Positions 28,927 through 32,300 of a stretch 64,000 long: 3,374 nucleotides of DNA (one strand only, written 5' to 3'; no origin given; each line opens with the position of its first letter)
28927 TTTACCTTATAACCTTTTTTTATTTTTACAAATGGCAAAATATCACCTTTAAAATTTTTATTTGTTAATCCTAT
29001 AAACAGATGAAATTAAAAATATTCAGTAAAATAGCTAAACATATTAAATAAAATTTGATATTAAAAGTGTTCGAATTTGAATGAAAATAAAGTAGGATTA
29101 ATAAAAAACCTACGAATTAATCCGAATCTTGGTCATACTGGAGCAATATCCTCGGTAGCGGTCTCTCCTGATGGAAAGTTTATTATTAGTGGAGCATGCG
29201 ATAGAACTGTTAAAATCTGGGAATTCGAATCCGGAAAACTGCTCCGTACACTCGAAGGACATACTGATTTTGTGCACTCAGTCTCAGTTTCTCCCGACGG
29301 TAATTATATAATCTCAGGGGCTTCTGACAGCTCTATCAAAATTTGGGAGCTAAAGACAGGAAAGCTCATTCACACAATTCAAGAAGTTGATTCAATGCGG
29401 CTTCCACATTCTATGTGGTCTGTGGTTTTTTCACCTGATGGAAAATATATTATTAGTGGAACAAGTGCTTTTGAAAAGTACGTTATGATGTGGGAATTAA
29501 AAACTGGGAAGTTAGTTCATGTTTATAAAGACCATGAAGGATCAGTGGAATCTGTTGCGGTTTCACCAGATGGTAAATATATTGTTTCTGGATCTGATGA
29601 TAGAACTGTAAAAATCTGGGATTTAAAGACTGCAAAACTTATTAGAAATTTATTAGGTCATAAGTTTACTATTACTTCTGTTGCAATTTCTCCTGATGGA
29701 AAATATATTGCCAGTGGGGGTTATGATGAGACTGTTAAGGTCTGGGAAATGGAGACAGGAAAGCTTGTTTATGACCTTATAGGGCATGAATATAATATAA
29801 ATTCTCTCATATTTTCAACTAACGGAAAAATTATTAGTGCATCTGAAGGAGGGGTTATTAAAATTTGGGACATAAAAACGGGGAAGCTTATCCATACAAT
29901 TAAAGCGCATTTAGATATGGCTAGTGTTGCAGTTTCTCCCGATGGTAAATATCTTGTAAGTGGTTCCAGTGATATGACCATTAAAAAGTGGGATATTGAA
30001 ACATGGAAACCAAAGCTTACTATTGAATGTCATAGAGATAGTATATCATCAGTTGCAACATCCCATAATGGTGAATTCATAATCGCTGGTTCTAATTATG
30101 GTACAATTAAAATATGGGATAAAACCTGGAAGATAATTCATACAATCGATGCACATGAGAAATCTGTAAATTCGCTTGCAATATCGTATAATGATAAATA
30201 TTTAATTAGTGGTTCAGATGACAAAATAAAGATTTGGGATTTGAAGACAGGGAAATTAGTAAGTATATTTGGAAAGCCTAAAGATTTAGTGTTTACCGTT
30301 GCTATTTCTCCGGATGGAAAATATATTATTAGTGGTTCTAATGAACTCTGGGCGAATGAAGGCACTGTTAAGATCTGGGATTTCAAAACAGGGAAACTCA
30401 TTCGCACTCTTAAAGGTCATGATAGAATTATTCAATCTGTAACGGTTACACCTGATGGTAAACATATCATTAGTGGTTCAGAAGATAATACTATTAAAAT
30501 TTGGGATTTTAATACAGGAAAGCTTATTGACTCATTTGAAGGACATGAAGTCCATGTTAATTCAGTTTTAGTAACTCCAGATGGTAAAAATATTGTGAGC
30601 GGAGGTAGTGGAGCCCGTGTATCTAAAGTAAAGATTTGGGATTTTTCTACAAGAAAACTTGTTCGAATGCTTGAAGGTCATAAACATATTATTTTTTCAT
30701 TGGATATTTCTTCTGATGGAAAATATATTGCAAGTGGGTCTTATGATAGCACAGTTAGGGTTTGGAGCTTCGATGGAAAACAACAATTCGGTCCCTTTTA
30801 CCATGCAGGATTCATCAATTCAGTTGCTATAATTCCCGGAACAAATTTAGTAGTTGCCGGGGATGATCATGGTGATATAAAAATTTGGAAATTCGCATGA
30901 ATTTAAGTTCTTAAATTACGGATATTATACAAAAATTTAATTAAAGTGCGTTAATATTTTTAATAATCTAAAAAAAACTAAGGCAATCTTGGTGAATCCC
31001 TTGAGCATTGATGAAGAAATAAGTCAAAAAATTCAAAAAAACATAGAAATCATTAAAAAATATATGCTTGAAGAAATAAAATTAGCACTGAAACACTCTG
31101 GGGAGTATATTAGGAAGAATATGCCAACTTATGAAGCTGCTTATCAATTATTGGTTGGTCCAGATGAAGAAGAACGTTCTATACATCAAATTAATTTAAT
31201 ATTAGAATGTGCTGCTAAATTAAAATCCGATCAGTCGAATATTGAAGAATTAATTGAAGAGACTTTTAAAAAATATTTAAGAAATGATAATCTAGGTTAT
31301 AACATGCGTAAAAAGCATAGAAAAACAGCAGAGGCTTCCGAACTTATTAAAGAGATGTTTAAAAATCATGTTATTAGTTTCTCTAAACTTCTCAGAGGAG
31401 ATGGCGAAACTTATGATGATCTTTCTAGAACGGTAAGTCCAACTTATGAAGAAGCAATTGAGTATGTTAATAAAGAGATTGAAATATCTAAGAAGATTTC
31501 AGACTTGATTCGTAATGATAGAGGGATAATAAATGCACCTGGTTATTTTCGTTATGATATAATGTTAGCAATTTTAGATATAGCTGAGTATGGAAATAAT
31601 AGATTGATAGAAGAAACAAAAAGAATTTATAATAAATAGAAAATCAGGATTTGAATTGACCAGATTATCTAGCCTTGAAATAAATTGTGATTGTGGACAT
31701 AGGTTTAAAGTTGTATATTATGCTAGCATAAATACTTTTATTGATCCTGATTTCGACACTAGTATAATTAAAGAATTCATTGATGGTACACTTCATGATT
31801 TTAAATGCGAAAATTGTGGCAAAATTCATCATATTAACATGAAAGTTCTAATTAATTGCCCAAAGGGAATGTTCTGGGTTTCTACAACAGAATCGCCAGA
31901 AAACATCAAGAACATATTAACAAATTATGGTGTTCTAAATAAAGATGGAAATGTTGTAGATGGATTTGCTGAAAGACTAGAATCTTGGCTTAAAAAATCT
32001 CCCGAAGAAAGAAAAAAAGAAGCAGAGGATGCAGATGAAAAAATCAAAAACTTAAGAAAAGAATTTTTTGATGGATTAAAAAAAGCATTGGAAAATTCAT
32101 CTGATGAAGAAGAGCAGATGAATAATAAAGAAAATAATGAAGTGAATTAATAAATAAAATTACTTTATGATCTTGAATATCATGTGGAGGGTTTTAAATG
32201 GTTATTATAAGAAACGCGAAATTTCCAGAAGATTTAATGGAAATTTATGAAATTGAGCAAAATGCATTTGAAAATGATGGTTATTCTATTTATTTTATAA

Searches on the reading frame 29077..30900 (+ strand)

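Call 17: search_protein_families(library=pfam, proteins=[window:29077-30900:+], max_evalue=0.001)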
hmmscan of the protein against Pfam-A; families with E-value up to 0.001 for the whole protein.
window:29077-30900:+ (607 aa): 78 families (the best 25 are shown)
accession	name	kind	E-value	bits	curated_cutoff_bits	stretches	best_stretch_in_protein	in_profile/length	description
PF00400.38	WD40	-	3.2e-137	441.7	27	11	144-182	1-39/39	WD domain, G-beta repeat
PF25174.1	Beta-prop_THOC3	-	1.5e-132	441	305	4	195-423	1-234/272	THOC3 beta-propeller domain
PF25173.1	Beta-prop_WDR3_1st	-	1e-123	410.4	154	4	132-307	8-184/184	WDR3 first beta-propeller domain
PF24814.1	WD40_Prp19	-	7.7e-102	340.5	320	4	19-192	47-215/281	Prp19 WD40 domain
PF24807.1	WD40_CDC20-Fz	-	7.2e-98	327.9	200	4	318-563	49-292/292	CDC20/Fizzy WD40 domain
PF25172.1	Beta-prop_WDR3_2nd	-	2.5e-94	316.2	140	5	66-350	2-289/293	WDR3 second beta-propeller domain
PF25175.1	Beta-prop_WDR5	-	2.3e-92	309.9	250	3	113-308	13-209/296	WDR5 beta-propeller domain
PF24817.1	WD40_WDHD1_1st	-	4.2e-92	308.9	109.9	9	156-231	88-163/291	WDHD1 first WD40 domain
PF25391.1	WD40_Gbeta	-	3.5e-90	302.9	150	7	252-422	157-332/340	G protein beta WD-40 repeat protein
PF25168.1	Beta-prop_WDR36-Utp21_2nd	-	3.5e-84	283.4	84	8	427-507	218-297/335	WDR36/Utp21 second beta-propeller domain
PF24796.1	WDR55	-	5.2e-69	233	200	5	189-435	46-292/296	WDR55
PF23414.1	Beta-prop_EML_2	-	1.1e-67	228.7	90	4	113-274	1-161/266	Echinoderm microtubule-associated protein second beta-propeller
PF24805.1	EIF3I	-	1.3e-64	218.9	200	4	192-420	6-247/324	EIF3I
PF24780.1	WD40_MABP1-WDR62_1st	-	1.9e-63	215.2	496.3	7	145-231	29-119/328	MABP1/WDR62 first WD40 domain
PF24105.1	Beta-prop_CAF1B_HIR1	-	1.5e-62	212.2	80.5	7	19-104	128-213/383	CAF1B/HIR1 beta-propeller domain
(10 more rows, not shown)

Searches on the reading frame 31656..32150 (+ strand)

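Call 17: search_protein_families(library=pfam, proteins=[window:31656-32150:+], max_evalue=0.001)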
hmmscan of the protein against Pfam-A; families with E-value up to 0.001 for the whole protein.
window:31656-32150:+ (164 aa): 1 family
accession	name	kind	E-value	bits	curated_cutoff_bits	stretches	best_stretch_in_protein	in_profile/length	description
PF14353.12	CpXC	-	1.8e-09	38.1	25.4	1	9-86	1-75/121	CpXC protein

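Call 93: search_protein_families(library=padloc, proteins=[window:31656-32150:+], max_evalue=0.001)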
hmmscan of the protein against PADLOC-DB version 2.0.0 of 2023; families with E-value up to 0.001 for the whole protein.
window:31656-32150:+ (164 aa): 0 families
